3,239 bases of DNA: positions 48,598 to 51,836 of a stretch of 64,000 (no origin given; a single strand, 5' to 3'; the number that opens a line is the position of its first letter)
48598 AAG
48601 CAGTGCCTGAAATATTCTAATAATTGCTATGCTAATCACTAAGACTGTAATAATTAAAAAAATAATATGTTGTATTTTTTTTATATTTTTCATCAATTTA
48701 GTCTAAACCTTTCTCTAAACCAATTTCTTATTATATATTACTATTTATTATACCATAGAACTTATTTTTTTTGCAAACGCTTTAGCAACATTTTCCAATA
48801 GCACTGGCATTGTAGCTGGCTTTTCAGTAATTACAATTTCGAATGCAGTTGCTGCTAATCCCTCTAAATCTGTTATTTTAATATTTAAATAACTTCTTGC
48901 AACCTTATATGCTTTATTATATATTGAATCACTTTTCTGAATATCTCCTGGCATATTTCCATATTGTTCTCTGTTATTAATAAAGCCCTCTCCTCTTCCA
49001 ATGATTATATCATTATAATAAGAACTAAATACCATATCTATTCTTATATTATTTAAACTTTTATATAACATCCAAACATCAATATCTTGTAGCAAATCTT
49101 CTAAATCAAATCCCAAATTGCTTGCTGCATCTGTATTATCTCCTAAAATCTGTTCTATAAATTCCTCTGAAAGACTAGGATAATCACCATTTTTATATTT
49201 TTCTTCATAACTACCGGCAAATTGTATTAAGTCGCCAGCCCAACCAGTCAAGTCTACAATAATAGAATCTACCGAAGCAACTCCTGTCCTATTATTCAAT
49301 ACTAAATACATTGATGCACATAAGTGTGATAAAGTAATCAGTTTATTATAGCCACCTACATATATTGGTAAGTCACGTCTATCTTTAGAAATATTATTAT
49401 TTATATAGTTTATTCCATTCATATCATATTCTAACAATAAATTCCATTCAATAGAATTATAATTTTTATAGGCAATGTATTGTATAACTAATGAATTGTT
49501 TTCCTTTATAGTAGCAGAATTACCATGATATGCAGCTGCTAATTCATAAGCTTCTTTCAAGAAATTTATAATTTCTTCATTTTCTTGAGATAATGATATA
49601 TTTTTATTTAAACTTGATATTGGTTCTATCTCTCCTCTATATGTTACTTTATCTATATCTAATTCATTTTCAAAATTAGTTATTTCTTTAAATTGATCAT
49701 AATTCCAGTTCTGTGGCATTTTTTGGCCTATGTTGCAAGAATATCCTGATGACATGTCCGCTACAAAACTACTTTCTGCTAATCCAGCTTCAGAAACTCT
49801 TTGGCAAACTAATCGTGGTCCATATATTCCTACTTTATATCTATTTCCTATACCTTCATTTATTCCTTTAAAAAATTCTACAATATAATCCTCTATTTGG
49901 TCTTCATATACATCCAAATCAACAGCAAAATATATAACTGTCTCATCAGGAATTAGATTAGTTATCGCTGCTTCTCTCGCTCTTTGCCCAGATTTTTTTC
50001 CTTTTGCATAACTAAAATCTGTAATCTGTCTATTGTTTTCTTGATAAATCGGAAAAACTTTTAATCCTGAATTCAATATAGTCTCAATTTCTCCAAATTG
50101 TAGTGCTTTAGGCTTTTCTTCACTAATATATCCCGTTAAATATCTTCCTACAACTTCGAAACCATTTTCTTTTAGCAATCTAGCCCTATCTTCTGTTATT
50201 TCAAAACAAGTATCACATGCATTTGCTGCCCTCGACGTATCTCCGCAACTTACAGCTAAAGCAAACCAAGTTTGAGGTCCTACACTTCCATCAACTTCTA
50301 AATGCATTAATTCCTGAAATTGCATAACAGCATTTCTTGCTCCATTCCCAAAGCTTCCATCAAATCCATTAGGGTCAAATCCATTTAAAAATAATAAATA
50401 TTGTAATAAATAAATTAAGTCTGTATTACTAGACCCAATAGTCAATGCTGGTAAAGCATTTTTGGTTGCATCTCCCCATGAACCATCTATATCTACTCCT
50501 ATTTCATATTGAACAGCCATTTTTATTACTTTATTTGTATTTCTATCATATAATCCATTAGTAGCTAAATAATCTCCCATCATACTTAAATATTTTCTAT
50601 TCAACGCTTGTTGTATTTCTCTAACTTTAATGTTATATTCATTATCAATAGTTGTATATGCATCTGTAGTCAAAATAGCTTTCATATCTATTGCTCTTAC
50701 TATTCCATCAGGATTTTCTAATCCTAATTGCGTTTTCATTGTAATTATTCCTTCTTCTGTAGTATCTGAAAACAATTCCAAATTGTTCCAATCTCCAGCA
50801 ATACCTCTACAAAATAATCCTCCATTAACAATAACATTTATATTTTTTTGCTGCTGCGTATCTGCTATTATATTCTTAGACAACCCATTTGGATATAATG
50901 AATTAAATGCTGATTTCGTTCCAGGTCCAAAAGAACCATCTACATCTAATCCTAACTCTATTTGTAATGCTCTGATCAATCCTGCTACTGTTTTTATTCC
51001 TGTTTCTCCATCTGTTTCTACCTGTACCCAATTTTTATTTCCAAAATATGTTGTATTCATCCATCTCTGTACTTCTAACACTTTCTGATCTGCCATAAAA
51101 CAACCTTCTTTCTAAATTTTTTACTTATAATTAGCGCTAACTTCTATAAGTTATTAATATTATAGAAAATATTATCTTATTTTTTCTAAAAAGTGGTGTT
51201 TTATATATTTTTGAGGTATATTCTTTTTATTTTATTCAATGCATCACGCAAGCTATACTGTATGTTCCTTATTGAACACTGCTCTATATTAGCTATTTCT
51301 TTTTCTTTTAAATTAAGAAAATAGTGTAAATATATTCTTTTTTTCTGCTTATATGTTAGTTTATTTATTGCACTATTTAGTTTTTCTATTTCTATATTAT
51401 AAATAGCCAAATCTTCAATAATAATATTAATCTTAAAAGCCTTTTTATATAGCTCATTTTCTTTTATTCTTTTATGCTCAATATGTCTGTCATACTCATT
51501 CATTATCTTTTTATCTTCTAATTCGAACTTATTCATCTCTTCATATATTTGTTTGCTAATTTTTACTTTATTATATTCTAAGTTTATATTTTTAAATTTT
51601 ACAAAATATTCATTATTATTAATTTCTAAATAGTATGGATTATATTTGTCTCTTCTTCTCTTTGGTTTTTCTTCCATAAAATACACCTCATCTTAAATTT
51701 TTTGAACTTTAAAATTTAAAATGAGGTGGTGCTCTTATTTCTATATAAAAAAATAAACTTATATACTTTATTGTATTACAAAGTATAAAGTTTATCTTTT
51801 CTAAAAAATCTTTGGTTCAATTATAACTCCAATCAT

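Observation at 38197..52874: ~14.5-kb decayed accessory island between the ECF-sigma operon and leuS: lysis/secretion-type genes and sporulation-regulator paralogs without any phage structural, replication or integration genes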

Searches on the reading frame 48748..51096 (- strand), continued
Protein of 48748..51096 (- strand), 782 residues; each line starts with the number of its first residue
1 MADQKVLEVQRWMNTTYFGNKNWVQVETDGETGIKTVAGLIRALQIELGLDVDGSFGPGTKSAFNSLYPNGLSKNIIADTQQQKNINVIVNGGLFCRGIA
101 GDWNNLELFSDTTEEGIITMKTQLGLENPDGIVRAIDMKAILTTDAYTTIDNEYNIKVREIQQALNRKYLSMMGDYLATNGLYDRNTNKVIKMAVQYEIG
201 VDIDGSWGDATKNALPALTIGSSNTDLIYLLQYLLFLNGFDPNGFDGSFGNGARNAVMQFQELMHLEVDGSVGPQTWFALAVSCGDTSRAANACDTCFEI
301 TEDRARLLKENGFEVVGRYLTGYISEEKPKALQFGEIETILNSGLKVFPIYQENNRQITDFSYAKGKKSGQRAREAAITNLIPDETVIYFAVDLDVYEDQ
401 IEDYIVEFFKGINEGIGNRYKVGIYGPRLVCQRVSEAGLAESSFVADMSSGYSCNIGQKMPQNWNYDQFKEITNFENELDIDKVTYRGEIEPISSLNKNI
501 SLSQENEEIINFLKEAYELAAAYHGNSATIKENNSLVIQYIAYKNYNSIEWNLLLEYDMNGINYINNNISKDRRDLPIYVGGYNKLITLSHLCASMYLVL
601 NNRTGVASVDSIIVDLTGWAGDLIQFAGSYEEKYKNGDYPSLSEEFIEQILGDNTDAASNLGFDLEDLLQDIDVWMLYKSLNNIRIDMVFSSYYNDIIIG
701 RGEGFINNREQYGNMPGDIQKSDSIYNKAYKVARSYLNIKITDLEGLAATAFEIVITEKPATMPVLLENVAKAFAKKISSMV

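Call 84: search_protein_families(library=pfam, max_evalue=0.001, proteins=[L117:1618-3642:+, L117:3740-4531:+, L117:4885-7218:+, L117:8024-9466:+, L117:9414-9854:+, L117:12392-12790:-, L117:13947-14732:+, L117:14714-15982:+, L117:17830-19422:+, L117:19434-20681:+])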
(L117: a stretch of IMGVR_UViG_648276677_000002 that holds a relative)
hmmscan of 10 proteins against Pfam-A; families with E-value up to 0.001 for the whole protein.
L117:1618-3642:+ (674 aa): 1 family
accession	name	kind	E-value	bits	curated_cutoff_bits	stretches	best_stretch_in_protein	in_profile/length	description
PF00476.26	DNA_pol_A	-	6.2e-20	71.9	34.3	1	261-520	21-255/381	DNA polymerase family A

L117:3740-4531:+ (263 aa): 2 families
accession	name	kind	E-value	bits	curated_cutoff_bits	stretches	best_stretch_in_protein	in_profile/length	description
PF03374.19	ANT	-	5.5e-37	126.9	25.3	1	145-248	1-106/108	Phage antirepressor protein KilAC domain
PF02498.22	Bro-N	-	1.6e-27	96.3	25.6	1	15-100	2-96/96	BRO family, N-terminal domain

L117:4885-7218:+ (777 aa): 2 families
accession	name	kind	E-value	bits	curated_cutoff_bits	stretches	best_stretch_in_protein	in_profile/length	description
PF05272.17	VapE-like_dom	-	2.7e-73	246.5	25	1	452-670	3-216/217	Virulence-associated protein E-like domain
PF19263.5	DUF5906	-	1.9e-05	25.7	27.6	1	507-613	2-114/114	Family of unknown function (DUF5906)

L117:8024-9466:+ (480 aa): 3 families
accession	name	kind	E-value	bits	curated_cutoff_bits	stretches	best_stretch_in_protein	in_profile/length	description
PF00176.29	SNF2-rel_dom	-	1.6e-19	70.6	24.9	1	28-284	25-269/290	SNF2-related domain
PF00270.35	DEAD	-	2e-10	41.1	26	1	10-165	4-163/167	DEAD/DEAH box helicase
PF04851.21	ResIII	-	1.4e-06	28.7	22.5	1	4-163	2-163/164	Type III restriction enzyme, res subunit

L117:9414-9854:+ (146 aa): 2 families
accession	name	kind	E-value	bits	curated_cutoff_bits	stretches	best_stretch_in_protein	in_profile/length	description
PF04545.22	Sigma70_r4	-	4.3e-06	26.6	24.1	1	98-136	9-47/50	Sigma-70, region 4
PF07374.17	DUF1492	-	0.00014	22.4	21.5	1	69-133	31-95/100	Protein of unknown function (DUF1492)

L117:12392-12790:- (132 aa): 0 families

L117:13947-14732:+ (261 aa): 1 family
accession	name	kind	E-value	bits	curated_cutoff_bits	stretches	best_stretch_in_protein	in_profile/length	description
PF00438.25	S-AdoMet_synt_N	-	2.7e-09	37.9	33.1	1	3-64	7-67/99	S-adenosylmethionine synthetase, N-terminal domain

L117:14714-15982:+ (422 aa): 4 families
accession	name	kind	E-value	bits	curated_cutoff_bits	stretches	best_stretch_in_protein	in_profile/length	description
PF01555.25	N6_N4_Mtase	-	1.6e-31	110.4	26.7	1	201-391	1-220/221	DNA methylase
PF02195.25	ParB_N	-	1.3e-06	28.8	26.3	1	34-89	20-79/95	ParB N-terminal domain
PF03602.21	Cons_hypoth95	-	7.8e-06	26.1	24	0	331-415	20-104/182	Conserved hypothetical protein 95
PF01170.24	UPF0020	-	0.00042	20.5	22.3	0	180-212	106-133/197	RMKL-like, methyltransferase domain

L117:17830-19422:+ (530 aa): 3 families
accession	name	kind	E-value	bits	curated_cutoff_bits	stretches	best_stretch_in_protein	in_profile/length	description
PF20441.4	TerL_nuclease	-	1.1e-46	159.8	24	1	233-510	6-282/286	Terminase large subunit, endonuclease domain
PF03354.21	TerL_ATPase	-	9.8e-19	68.2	23.7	1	47-219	1-174/178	Terminase large subunit, ATPase domain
PF03237.21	Terminase_6N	-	7.9e-06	26.1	22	1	75-210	4-140/215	Terminase large subunit, T4likevirus-type, N-terminal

L117:19434-20681:+ (415 aa): 1 family
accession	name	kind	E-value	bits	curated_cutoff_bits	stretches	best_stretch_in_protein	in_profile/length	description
PF04860.17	Phage_portal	-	1.6e-129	432.1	39.1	1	46-377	2-321/321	Phage portal protein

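Call 96: search_protein_families(library=padloc, max_evalue=0.001, proteins=[window:48748-51096:-])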
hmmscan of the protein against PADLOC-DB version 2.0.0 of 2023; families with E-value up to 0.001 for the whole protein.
window:48748-51096:- (782 aa): 0 families

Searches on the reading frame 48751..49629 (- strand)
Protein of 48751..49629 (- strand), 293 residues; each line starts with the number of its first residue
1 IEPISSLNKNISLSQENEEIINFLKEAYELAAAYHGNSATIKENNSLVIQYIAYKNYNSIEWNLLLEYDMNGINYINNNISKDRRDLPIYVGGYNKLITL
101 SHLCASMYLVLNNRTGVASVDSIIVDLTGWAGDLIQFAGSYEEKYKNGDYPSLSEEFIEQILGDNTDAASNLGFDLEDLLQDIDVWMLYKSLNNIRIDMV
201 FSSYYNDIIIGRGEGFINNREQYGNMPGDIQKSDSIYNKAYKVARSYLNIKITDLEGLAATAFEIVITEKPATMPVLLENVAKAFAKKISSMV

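Call 51: predict_structure(alignment_id=A2)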
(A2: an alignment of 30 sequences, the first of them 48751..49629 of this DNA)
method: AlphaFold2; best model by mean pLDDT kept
length: 293 residues; sequences in the alignment: 30
mean_pLDDT: 92.4   pTM: 0.90
mean pLDDT of the five models: 92.4, 92.0, 91.3, 91.1, 90.8
residues with pLDDT >= 90: 229; 70-90: 54; 50-70: 2; < 50: 8
segments of 3 or more residues with pLDDT < 50: 1-8
pLDDT, mean of each block of 10 residues (from residue 1): 45 91 99 97 98 96 93 99 96 91 96 81 93 97 97 97 92 95 96 98 91 93 88 96 97 88 88 98 98 87
secondary structure, 60 per line:
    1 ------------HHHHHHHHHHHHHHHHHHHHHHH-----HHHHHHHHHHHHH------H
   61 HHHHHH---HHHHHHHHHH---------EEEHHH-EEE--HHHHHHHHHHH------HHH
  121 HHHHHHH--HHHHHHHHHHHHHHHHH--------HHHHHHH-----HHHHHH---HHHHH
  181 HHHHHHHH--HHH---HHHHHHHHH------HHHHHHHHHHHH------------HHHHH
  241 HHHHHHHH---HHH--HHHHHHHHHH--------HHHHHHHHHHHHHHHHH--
elements in order: H13-35 H41-53 H60-66 H70-79 E89-91 E96-98 H101-111 H118-127 H130-146 H155-161 H167-172 H176-188 H197-205 H212-223 H236-248 H257-266 H275-291

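Call 54: fold_search(model_id=the predicted structure, library=pdb)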
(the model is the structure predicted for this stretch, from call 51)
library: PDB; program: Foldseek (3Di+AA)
matches with E <= 10: 87; with E <= 0.001: 0
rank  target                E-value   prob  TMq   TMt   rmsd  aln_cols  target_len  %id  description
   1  5ukh                  1.4e-01  0.63  0.30  0.28  16.5       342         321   14  Structure of TelC from Streptococcus intermedius B196 (released 2017-07-26)
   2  4di3_A                6.2e-01  0.12  0.18  0.19  20.0       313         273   10  Crystal structure of a 2:1 complex of Treponema pallidum TatP(T) (Tp0957) bound to TatT (Tp0956) (released 2012-05-23)
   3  7r5k_K0               1.1e+00  0.08  0.16  0.07  23.1       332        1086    9  Human nuclear pore complex (constricted) (released 2022-06-22)
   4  28jn_B                1.3e+00  0.03  0.12  0.10  20.2       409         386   11  CO-CRYSTAL STRUCTURE OF RAT PROTEIN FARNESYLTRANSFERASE COMPLEXED WITH A-176120 (released 2026-03-04)
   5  5q11_A                1.5e+00  0.04  0.11  0.13  22.6       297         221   11  Ligand binding to FARNESOID-X-RECEPTOR (released 2017-07-05)
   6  6awl_A                1.9e+00  0.12  0.18  0.22  15.5       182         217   13  Crystal structure of human Coq9 (released 2019-02-06)
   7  3u64                  2.1e+00  0.04  0.14  0.15  20.1       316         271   10  The Crystal Structure of Tat-T (Tp0956) (released 2012-02-22)
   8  6awl_B                2.2e+00  0.11  0.21  0.28  17.9       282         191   10  Crystal structure of human Coq9 (released 2019-02-06)
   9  4rhp_A                2.3e+00  0.13  0.19  0.26  14.0       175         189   10  Crystal structure of human COQ9 in complex with a phospholipid, Northeast Structural Genomics Consortium Target HR5043 (released 2014-10-22)
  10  6dew_C                2.4e+00  0.12  0.22  0.31  14.2       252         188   13  Structure of human COQ9 protein with bound isoprene. (released 2019-02-06)
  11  2clb_B                2.4e+00  0.06  0.14  0.20  14.1       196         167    7  The structure of the DPS-like protein from Sulfolobus solfataricus reveals a bacterioferritin-like di-metal binding si (released 2006-07-17)
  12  4phq_B                2.6e+00  0.04  0.15  0.15  25.8       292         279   12  ClyA CC6/264 ox (6-303) (released 2014-09-24)
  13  5hxr                  2.6e+00  0.03  0.14  0.14  18.3       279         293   11  Structural mechanisms of extracellular ion exchange and induced binding-site occlusion in the sodium-calcium exchanger N (released 2016-05-11)
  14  9opy_A                2.7e+00  0.03  0.12  0.07  20.2       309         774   10  Structure of the sweet receptor in the apo state (released 2025-09-03)
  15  5e57_A                2.9e+00  0.05  0.16  0.20  18.4       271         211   11  Crystal structure of Mycobacterium smegmatis AmtR (released 2016-09-28)
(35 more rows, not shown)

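Call 55: search_solved_structures(query=A2, max_evalue=10, show_alignments=0)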
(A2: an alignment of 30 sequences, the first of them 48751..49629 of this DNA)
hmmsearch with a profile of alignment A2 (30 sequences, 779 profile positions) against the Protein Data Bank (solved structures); distinct sequences matched with E-value up to 10: 24.
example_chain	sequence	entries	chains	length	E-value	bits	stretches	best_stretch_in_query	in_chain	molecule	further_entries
3bkh_A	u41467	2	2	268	3.7e-12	48.4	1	214-279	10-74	lytic transglycosylase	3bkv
9xps_S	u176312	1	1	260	5.9e-12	47.7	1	215-279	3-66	Endolysin gp144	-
5tv7_A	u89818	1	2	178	2.5e-09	39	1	209-278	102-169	Putative peptidoglycan-binding/hydrolysing protein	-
6tci_A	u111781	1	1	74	2.7e-08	35.6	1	215-280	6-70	Spore cortex-lytic enzyme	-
4fet_B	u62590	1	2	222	2e-07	32.7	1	215-283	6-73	Spore cortex-lytic enzyme prepeptide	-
1sfs_A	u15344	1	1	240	3e-07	32.1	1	290-387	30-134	Hypothetical protein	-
4lpq_A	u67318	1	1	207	0.00024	22.5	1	220-278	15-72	ErfK/YbiS/YcfS/YnhG family protein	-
1lbu_A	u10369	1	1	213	0.00039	21.8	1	216-276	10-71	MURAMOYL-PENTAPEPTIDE CARBOXYPEPTIDASE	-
5nm7_G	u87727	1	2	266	0.00054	21.4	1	242-282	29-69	Peptidoglycan-binding domain 1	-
7rum_A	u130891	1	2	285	0.00076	20.9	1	216-284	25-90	Endolysin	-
4nso_A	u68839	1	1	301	0.0026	19.1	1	219-263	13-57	Effector protein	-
4c2e_A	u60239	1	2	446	0.003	18.9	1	226-276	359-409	CARBOXY-TERMINAL PROCESSING PROTEASE CTPB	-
4c2h_A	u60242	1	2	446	0.003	18.9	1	226-276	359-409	CARBOXY-TERMINAL PROCESSING PROTEASE CTPB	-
4c2c_A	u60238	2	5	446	0.0046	18.3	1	226-276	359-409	CARBOXY-TERMINAL PROCESSING PROTEASE CTPB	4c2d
4c2g_A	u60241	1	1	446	0.0046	18.3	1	226-276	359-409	CARBOXY-TERMINAL PROCESSING PROTEASE CTPB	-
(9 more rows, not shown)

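Call 58: fold_search(model_id=the predicted structure, library=viral)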
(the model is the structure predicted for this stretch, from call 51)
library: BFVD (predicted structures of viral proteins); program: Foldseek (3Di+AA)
matches with E <= 10: 105; with E <= 0.001: 0
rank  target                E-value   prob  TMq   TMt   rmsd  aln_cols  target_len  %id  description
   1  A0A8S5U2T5            1.0e+00  0.07  0.16  0.14  21.6       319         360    9  Tail tape measure (Fragment) [Siphoviridae sp. ctXWf36]
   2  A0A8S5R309            1.0e+00  0.04  0.11  0.09  26.4       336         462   11  Minor tail protein [Myoviridae sp. ctxi06]
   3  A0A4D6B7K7            1.2e+00  0.05  0.15  0.07  28.6       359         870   12  (no name in the UniProt tables at hand)
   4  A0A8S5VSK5            1.5e+00  0.04  0.14  0.15  20.1       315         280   12  (no name in the UniProt tables at hand)
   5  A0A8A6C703            1.6e+00  0.06  0.17  0.18  20.6       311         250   11  (no name in the UniProt tables at hand)
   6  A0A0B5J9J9            1.7e+00  0.04  0.13  0.09  19.9       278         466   12  Uncharacterized protein [Pandoravirus inopinatum]
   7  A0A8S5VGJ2            1.7e+00  0.03  0.14  0.07  23.6       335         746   10  DNA polymerase [Myoviridae sp. ctkfK18]
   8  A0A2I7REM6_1          1.9e+00  0.06  0.17  0.07  16.2       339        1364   11  Coil containing protein [Vibrio phage 1.169.O._10N.261.52.B1]
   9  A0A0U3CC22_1          2.0e+00  0.03  0.13  0.06  27.2       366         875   11  Putative tail length tape-measure protein [Pseudomonas phage SM1]
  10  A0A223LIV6            2.1e+00  0.06  0.17  0.15  19.5       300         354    8  Uncharacterized protein [Erwinia phage vB_EamM_Joad]
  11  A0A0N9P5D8            2.6e+00  0.01  0.09  0.10  20.9       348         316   15  (no name in the UniProt tables at hand)
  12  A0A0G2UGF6            2.9e+00  0.03  0.14  0.14  21.1       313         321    8  Membrane protein US27A [Mandrillus leucophaeus cytomegalovirus]
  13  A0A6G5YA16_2          2.9e+00  0.02  0.12  0.06  23.9       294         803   13  (no name in the UniProt tables at hand)
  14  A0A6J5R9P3            3.0e+00  0.02  0.13  0.10  26.5       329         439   13  Uncharacterized protein [uncultured Caudovirales phage]
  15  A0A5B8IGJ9            3.0e+00  0.02  0.13  0.13  23.5       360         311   15  Uncharacterized protein [Mimiviridae sp. ChoanoV1]
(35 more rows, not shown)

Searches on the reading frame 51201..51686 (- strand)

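Call 4: search_protein_families(library=pfam, max_evalue=0.01, proteins=[window:51201-51686:-])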
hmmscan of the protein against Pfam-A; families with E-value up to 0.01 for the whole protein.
window:51201-51686:- (161 aa): 1 family
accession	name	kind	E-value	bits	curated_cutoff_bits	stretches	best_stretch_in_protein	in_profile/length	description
PF08281.18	Sigma70_r4_2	-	1.7e-07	31.2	25.7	1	101-152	2-53/54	Sigma-70, region 4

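Call 21: search_protein_families(library=phrogs, max_evalue=0.001, proteins=[window:51201-51686:-])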
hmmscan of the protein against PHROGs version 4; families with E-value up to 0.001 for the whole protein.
window:51201-51686:- (161 aa): 1 family
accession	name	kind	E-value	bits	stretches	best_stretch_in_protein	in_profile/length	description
phrog_3512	-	transcription regulation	4.7e-06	27.8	1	105-157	59-113/130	sigma factor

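Call 22: search_protein_families(library=ncbifam, max_evalue=0.001, proteins=[window:51201-51686:-])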
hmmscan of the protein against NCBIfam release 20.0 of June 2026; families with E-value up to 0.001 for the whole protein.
window:51201-51686:- (161 aa): 6 families
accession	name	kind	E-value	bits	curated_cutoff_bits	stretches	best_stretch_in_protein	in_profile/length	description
TIGR02937.1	sigma70-ECF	superfamily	1.5e-06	28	42.9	1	74-155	82-163/165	sigma-70 family RNA polymerase sigma factor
NF007228.0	PRK09646.1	subfamily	2.7e-05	23.9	226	1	90-155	123-188/194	ECF RNA polymerase sigma factor SigK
NF009195.0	PRK12543.1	subfamily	3.9e-05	23.2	197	1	74-155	97-176/192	RNA polymerase sigma factor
TIGR02983.1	SigE-fam_strep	subfamily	8e-05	22.6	141.55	1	95-154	96-155/162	SigE family RNA polymerase sigma factor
TIGR02952.1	Sig70_famx2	equivalog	8.6e-05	22.5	206.45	1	62-155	75-168/170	ECF subfamily RNA polymerase sigma factor, BldN family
TIGR02985.1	Sig70_bacteroi1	subfamily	0.00075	19.8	126.4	0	60-154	63-159/162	RNA polymerase sigma-70 factor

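Call 53: search_protein_families(library=ncbifam, max_evalue=1, proteins=[window:51201-51686:-])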
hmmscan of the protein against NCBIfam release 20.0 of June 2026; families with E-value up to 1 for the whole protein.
window:51201-51686:- (161 aa): 17 families
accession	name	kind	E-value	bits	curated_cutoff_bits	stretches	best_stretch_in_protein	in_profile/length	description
TIGR02937.1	sigma70-ECF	superfamily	1.5e-06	28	42.9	1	74-155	82-163/165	sigma-70 family RNA polymerase sigma factor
NF007228.0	PRK09646.1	subfamily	2.7e-05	23.9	226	1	90-155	123-188/194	ECF RNA polymerase sigma factor SigK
NF009195.0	PRK12543.1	subfamily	3.9e-05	23.2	197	1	74-155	97-176/192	RNA polymerase sigma factor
TIGR02983.1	SigE-fam_strep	subfamily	8e-05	22.6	141.55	1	95-154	96-155/162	SigE family RNA polymerase sigma factor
TIGR02952.1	Sig70_famx2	equivalog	8.6e-05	22.5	206.45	1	62-155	75-168/170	ECF subfamily RNA polymerase sigma factor, BldN family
TIGR02985.1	Sig70_bacteroi1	subfamily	0.00075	19.8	126.4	1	60-154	63-159/162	RNA polymerase sigma-70 factor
TIGR02954.1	Sig70_famx3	hypoth_equivalog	0.0011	18.7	188.5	1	99-155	110-165/170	RNA polymerase sigma-70 factor, TIGR02954 family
NF009172.0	PRK12519.1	subfamily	0.0013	18.3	222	1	86-156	119-188/194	RNA polymerase sigma factor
NF009166.1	PRK12513.1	equivalog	0.0018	18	206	1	98-155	127-184/193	RNA polymerase sigma factor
NF006930.0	PRK09415.1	subfamily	0.0033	17.3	198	1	72-156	89-174/179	RNA polymerase factor sigma C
TIGR02999.1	Sig-70_X6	subfamily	0.0035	17.2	126.15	1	92-149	117-174/183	ECF-type sigma factor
TIGR02984.1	Sig-70_plancto1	subfamily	0.02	14.5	183.75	1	100-156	131-187/189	RNA polymerase sigma-70 factor, Planctomycetaceae-specific subfamily 1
NF007216.0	PRK09638.1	equivalog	0.025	14.3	194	1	71-155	88-172/180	RNA polymerase sigma factor SigY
NF058625.1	sigma_PG0214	equivalog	0.04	13.6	130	1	87-159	91-163/170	GFO_1088 family ECF-type sigma factor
NF004113.0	PRK05602.1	equivalog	0.049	13.2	208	1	98-143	142-187/211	RNA polymerase sigma factor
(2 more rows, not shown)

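Call 96: search_protein_families(library=padloc, max_evalue=0.001, proteins=[window:51201-51686:-])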
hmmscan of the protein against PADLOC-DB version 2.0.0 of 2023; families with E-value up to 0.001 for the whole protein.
window:51201-51686:- (161 aa): 0 families
